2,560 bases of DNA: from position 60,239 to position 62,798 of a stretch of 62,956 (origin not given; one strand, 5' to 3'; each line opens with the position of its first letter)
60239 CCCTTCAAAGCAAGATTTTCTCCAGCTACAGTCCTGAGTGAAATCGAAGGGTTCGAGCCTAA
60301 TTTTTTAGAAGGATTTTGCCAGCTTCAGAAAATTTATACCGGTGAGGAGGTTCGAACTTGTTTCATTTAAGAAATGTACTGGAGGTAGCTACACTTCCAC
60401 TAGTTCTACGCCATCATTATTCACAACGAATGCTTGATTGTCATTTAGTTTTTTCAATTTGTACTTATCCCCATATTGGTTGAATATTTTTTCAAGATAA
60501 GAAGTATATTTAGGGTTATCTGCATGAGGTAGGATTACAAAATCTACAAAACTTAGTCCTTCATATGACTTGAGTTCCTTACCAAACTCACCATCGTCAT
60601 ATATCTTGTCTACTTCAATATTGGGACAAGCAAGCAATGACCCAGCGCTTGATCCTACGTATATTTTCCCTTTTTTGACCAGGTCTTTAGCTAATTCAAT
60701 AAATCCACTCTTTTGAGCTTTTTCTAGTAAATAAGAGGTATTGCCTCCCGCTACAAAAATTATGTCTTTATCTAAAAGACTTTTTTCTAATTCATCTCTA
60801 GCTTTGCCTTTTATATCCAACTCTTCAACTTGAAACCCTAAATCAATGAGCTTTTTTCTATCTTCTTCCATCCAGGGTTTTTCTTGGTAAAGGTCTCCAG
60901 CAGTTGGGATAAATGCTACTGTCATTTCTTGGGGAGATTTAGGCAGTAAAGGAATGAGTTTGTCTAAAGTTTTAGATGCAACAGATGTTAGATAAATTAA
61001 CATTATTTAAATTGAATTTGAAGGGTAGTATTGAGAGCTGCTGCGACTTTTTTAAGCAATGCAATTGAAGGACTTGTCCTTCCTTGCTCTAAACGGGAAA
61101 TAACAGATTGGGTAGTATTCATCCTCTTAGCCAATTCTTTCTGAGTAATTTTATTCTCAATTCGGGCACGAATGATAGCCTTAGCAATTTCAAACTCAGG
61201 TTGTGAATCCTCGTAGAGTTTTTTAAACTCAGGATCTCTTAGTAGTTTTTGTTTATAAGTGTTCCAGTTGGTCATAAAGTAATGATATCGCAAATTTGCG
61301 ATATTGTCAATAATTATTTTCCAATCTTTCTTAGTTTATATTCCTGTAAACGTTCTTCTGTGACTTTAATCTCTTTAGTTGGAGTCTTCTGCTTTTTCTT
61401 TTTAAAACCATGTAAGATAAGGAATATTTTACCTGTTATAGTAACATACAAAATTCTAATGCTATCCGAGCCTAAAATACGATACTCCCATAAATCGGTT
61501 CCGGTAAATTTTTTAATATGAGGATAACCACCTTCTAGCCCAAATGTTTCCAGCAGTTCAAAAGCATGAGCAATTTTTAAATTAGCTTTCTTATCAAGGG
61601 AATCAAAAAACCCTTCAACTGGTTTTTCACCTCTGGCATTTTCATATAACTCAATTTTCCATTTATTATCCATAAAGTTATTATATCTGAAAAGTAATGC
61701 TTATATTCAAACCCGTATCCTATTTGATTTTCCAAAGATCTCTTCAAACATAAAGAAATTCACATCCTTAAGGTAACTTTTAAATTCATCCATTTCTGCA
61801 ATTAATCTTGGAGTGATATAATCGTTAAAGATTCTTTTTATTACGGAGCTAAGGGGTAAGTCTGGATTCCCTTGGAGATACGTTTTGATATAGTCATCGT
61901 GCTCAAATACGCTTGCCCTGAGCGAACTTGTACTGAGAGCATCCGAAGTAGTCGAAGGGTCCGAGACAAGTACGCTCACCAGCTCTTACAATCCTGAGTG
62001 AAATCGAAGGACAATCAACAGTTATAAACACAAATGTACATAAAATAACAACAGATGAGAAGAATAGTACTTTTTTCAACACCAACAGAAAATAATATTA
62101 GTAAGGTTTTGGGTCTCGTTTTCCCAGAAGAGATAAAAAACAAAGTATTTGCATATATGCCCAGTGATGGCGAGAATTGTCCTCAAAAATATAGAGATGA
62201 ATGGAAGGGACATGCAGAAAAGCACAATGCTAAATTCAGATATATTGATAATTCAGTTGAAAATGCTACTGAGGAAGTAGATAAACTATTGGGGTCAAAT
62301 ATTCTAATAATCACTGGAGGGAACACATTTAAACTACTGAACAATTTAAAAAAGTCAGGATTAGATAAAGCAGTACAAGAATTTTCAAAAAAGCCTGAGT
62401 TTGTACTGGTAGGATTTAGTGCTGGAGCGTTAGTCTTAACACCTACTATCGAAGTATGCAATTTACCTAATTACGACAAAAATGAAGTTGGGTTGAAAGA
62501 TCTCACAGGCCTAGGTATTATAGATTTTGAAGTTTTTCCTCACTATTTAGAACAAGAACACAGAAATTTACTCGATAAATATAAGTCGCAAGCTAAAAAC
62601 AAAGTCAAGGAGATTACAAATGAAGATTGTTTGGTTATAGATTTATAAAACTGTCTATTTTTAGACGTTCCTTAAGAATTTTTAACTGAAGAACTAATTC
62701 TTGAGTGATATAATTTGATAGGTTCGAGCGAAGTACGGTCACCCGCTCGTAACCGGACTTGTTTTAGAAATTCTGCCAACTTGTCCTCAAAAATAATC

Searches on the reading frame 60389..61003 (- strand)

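Call 46: search_protein_families(library=pfam, proteins=[window:60389-61003:-], max_evalue=0.001)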
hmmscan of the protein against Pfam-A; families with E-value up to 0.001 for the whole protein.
window:60389-61003:- (204 aa): 1 family
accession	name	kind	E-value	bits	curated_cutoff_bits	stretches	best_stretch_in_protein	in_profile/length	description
PF03575.23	Peptidase_S51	-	1.6e-39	136.2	23.9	1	13-201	19-205/206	Peptidase family S51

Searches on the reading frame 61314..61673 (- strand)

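Call 46: search_protein_families(library=pfam, proteins=[window:61314-61673:-], max_evalue=0.001)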
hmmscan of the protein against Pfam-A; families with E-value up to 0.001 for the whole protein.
window:61314-61673:- (119 aa): 1 family
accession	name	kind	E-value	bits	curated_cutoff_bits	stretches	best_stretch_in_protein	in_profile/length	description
PF05973.20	Gp49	-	5.7e-19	68.4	23.9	1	22-109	2-89/90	Phage derived protein Gp49-like (DUF891)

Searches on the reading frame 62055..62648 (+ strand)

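Call 46: search_protein_families(library=pfam, proteins=[window:62055-62648:+], max_evalue=0.001)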
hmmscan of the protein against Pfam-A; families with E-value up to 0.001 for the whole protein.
window:62055-62648:+ (197 aa): 1 family
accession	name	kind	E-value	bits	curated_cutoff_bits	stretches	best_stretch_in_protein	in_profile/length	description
PF03575.23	Peptidase_S51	-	9.2e-23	81.4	23.9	1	28-190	29-193/206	Peptidase family S51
